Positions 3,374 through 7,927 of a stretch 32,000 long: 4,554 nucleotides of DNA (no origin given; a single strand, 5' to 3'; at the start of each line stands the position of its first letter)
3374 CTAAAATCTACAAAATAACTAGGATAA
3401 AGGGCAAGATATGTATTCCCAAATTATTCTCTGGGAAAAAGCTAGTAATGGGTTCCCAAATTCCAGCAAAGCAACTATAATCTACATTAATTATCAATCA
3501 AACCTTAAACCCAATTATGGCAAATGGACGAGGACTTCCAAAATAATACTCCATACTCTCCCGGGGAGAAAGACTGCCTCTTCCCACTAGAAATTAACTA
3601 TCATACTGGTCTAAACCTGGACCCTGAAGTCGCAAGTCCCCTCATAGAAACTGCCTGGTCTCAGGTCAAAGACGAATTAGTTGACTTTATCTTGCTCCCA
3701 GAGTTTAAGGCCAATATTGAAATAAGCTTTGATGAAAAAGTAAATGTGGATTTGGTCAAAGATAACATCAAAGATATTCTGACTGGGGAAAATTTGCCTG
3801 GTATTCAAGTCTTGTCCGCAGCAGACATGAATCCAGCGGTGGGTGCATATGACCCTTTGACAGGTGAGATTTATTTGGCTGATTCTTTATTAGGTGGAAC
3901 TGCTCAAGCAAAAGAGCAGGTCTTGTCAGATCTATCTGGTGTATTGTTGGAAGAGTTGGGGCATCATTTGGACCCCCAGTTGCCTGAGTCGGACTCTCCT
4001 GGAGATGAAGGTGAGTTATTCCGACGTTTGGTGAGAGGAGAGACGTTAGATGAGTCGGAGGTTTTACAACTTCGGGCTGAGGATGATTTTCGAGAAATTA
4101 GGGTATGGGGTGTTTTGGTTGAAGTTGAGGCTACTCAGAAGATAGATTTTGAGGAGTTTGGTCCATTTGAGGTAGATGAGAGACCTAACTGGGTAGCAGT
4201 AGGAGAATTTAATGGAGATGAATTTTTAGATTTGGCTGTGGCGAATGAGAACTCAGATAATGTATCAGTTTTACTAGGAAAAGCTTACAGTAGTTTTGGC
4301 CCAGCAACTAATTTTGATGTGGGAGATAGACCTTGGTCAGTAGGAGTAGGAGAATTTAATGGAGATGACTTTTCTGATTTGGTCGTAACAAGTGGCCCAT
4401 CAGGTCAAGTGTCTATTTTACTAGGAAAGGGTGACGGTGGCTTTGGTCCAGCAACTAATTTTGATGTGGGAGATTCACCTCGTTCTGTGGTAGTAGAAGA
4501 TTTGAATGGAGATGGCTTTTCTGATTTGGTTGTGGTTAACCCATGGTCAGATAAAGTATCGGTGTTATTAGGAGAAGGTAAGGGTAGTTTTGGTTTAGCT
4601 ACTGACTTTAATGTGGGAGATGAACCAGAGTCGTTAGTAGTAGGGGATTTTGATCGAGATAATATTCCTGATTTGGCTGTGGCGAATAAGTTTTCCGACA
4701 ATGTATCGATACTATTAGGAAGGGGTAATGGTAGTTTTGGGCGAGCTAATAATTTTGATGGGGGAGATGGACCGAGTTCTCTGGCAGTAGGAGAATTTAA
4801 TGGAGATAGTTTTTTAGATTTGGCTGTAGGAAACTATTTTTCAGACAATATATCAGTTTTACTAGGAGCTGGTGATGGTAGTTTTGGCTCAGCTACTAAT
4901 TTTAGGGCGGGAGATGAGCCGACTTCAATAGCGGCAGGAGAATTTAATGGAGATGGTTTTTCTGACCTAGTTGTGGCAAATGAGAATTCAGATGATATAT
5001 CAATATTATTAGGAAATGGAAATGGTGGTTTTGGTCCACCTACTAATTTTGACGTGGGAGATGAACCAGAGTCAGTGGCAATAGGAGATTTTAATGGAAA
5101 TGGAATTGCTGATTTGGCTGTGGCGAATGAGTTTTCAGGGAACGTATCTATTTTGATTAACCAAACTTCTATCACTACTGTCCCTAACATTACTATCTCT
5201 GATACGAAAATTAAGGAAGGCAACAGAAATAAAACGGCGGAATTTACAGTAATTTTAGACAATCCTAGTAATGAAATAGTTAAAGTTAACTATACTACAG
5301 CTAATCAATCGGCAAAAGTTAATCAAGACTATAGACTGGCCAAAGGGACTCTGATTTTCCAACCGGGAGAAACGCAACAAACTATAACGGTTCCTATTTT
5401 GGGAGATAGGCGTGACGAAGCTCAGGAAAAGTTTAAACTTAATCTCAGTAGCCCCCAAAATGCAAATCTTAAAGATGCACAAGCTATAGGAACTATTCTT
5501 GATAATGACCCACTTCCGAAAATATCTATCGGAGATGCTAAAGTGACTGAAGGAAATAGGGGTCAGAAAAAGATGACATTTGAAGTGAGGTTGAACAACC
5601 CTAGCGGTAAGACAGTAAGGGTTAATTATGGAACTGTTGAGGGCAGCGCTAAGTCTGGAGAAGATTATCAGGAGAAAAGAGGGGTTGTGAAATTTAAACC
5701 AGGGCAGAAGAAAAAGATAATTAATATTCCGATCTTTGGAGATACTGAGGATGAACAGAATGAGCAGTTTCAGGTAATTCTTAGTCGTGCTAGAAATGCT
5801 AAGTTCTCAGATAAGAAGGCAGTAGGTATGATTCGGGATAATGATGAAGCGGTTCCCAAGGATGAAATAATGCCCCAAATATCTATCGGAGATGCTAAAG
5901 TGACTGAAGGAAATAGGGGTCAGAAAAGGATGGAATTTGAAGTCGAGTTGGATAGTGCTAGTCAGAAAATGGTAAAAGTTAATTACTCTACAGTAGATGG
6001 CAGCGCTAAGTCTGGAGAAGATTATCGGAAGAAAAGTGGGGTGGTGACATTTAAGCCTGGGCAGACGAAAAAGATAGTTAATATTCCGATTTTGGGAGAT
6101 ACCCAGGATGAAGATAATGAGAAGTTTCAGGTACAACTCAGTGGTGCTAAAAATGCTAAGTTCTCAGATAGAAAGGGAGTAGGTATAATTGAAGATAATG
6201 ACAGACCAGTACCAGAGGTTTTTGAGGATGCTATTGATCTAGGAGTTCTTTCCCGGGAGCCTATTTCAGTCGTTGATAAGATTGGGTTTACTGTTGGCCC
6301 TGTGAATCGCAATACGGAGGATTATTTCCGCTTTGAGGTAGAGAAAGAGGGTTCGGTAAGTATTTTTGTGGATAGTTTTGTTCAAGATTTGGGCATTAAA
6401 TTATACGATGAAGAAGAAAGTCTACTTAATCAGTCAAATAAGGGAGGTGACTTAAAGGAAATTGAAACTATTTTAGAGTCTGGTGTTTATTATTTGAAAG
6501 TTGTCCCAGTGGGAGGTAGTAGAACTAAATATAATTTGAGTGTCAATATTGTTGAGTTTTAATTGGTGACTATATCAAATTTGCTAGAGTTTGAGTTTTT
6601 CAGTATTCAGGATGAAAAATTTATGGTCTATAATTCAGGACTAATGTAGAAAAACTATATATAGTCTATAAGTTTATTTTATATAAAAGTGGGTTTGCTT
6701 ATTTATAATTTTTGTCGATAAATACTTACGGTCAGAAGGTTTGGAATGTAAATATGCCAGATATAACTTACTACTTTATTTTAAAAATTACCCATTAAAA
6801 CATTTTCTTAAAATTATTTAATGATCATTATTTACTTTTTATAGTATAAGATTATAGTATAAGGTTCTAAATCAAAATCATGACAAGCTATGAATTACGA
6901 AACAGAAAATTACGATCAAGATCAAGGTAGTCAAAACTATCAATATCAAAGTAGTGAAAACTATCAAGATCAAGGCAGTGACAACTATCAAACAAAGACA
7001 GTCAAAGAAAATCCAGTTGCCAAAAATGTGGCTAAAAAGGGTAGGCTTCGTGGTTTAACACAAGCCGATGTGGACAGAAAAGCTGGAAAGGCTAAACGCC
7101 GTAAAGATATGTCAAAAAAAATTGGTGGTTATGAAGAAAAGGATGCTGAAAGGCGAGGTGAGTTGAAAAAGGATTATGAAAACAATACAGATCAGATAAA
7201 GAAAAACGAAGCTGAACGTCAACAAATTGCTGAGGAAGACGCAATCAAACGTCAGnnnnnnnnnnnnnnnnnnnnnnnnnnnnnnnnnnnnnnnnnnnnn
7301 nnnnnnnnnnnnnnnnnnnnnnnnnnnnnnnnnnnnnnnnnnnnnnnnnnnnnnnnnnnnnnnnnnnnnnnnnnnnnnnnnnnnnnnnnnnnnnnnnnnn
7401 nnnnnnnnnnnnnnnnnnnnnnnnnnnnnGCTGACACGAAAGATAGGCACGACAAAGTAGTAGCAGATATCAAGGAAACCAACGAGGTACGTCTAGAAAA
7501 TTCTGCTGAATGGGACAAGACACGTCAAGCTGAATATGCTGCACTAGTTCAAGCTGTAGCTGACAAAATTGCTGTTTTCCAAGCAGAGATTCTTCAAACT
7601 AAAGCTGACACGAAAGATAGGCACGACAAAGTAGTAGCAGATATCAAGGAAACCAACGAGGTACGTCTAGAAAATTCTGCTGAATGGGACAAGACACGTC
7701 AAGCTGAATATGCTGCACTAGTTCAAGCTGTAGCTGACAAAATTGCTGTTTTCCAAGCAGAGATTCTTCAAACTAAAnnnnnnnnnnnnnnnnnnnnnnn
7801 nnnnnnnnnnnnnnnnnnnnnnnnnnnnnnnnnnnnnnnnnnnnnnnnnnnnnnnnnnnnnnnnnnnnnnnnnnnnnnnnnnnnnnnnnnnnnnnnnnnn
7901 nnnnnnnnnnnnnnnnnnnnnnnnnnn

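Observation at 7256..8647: Eight near-identical 174-bp (58-aa) tandem units suggest very recent expansion or concerted evolution in a protein of unknown function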

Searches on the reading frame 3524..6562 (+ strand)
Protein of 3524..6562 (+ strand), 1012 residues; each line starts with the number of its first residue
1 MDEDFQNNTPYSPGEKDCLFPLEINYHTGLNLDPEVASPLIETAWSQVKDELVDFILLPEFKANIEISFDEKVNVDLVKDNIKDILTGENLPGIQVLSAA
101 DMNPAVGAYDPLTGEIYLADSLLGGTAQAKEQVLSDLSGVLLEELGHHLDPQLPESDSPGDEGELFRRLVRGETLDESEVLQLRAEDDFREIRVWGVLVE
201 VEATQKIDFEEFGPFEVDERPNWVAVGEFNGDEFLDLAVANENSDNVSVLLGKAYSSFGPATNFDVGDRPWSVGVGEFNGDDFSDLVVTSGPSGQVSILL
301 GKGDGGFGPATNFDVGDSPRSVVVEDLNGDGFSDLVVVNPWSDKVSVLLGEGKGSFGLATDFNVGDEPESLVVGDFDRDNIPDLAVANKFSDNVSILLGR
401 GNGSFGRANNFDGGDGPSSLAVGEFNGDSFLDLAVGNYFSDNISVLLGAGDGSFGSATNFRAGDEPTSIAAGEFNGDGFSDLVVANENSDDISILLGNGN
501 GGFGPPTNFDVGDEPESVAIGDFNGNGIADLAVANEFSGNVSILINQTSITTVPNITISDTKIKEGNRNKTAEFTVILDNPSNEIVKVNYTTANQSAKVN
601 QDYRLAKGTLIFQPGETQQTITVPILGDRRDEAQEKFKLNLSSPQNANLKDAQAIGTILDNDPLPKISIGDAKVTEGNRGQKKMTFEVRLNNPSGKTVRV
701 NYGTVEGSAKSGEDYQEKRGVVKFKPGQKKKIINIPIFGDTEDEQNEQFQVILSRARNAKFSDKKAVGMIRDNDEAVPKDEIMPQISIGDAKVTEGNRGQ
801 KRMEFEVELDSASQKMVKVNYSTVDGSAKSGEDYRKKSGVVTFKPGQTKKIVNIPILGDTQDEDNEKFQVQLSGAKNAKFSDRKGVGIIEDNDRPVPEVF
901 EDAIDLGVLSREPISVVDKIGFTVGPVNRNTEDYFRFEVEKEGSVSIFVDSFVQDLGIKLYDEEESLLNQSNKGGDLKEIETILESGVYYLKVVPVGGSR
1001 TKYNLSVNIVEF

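Call 6: search_protein_families(library=pfam, proteins=[window:3524-6562:+], max_evalue=0.01)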
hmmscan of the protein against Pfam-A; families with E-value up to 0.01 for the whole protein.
window:3524-6562:+ (1012 aa): 6 families
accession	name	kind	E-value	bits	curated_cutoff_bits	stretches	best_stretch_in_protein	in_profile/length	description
PF03160.20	Calx-beta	-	3.7e-57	192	27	3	794-876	15-98/119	Calx-beta domain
PF13517.12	FG-GAP_3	-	5.3e-43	145.9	26.9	6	474-533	2-61/61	FG-GAP-like repeat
PF01839.29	FG-GAP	-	1.8e-41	139.9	22.1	6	319-347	2-27/37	FG-GAP repeat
PF24547.1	DUF7601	-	4.9e-07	30.8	27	1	792-855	7-72/116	Domain of unknown function (DUF7601)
PF04151.21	PPC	-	4.8e-05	24.6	25.9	1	932-993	2-68/70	Bacterial pre-peptidase C-terminal domain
PF05737.18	Collagen_bind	-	0.00016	22.3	27.5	0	555-604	63-115/131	Collagen binding domain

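Call 7: search_protein_families(library=ncbifam, proteins=[window:3524-6562:+], max_evalue=0.01)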
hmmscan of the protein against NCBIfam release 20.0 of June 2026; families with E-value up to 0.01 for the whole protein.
window:3524-6562:+ (1012 aa): 3 families
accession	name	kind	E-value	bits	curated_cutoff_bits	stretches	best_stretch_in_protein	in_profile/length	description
TIGR00845.1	caca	equivalog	1.4e-33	115.8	679.85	3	813-892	424-498/921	sodium/calcium exchanger 1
NF038115.1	SVAGG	subfamily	6.1e-17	61.8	150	3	800-870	279-352/407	SVAGG family GlyGly-CTERM protein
NF047539.1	XAC2610_fam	domain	8.7e-05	22.9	35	0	322-339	1-18/89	XAC2610-related protein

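Call 42: search_protein_families(library=pfam, proteins=[P0006], max_evalue=10)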
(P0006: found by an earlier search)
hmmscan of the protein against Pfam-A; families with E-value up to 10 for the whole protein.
P0006 (285 aa): 3 families
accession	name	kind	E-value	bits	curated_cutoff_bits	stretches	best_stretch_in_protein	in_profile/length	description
PF16524.11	RisS_PPD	-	0.0032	18.3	27.5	2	125-170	23-68/107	Periplasmic domain of Sensor histidine kinase RisS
PF11396.14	PepSY_like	-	0.0047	17.6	28.3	2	131-174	2-49/83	Putative beta-lactamase-inhibitor-like, PepSY-like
PF09850.14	DotU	-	8.6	6.4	27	0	170-219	10-61/205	Type VI secretion system protein DotU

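Call 45: search_protein_families(library=phrogs, proteins=[P0006], max_evalue=0.01)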
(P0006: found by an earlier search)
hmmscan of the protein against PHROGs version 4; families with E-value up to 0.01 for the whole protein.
P0006 (285 aa): 0 families

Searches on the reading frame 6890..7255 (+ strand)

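Call 42: search_protein_families(library=pfam, proteins=[window:6890-7255:+], max_evalue=10)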
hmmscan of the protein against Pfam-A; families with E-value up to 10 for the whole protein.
seq(122 aa): 1 family
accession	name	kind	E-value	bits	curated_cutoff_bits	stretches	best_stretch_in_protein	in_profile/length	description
PF02403.27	Seryl_tRNA_N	-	0.21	12.3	28.2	1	69-116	50-96/108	Seryl-tRNA synthetase N-terminal domain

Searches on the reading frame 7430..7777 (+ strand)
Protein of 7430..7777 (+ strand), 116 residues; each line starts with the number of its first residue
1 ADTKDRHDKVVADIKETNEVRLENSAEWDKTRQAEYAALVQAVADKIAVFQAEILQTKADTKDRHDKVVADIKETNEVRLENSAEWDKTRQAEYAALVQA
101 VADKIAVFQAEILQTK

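Call 42: search_protein_families(library=pfam, proteins=[window:7430-7777:+], max_evalue=10)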
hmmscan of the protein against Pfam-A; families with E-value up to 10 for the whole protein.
seq(116 aa): 20 families
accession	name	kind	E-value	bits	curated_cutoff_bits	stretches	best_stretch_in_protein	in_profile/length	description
PF16524.11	RisS_PPD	-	0.0045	17.8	27.5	2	62-105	24-67/107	Periplasmic domain of Sensor histidine kinase RisS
PF11396.14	PepSY_like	-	0.0051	17.5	28.3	2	9-48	2-45/83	Putative beta-lactamase-inhibitor-like, PepSY-like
PF24075.1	DUF7367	-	0.012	16.5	27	2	14-49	18-53/101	Domain of unknown function (DUF7367)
PF03885.18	DUF327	-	0.012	16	25.8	1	17-61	81-125/143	Protein of unknown function (DUF327)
PF06651.16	DUF1163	-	0.016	15.7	21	2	9-23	8-22/68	Protein of unknown function (DUF1163)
PF14966.11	DNA_repr_REX1B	-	0.019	16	24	1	29-84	29-88/94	DNA repair REX1-B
PF22343.1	Surface-like_ins_dom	-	0.028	14.9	27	2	4-39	2-37/100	Pilus-presented adhesin helical insertion domain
PF09365.15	DUF2461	-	0.037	14.4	22.8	1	19-65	8-54/208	Conserved hypothetical protein (DUF2461)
PF10206.14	WRW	-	0.055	14.2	26.5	1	17-59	30-72/102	Mitochondrial F1F0-ATP synthase, subunit f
PF04592.20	SelP_N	-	0.12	12.2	23.2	0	29-57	71-99/234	Selenoprotein P, N terminal region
PF07867.16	DUF1654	-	0.21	11.8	27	1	52-81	25-54/70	Protein of unknown function (DUF1654)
PF22872.1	DUF7018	-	0.22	12.2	27.8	1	45-81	16-55/116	Domain of unknown function (DUF7018)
PF20056.4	DUF6455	-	0.24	11.9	23.7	1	59-99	4-44/85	Family of unknown function (DUF6455)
PF16296.10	TM_PBP2_N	-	0.25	11.8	31.4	0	64-89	29-54/83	N-terminal of TM subunit in PBP-dependent ABC transporters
PF12776.13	Myb_DNA-bind_3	-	0.37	12.2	23.6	1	49-91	43-84/96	Myb/SANT-like DNA-binding domain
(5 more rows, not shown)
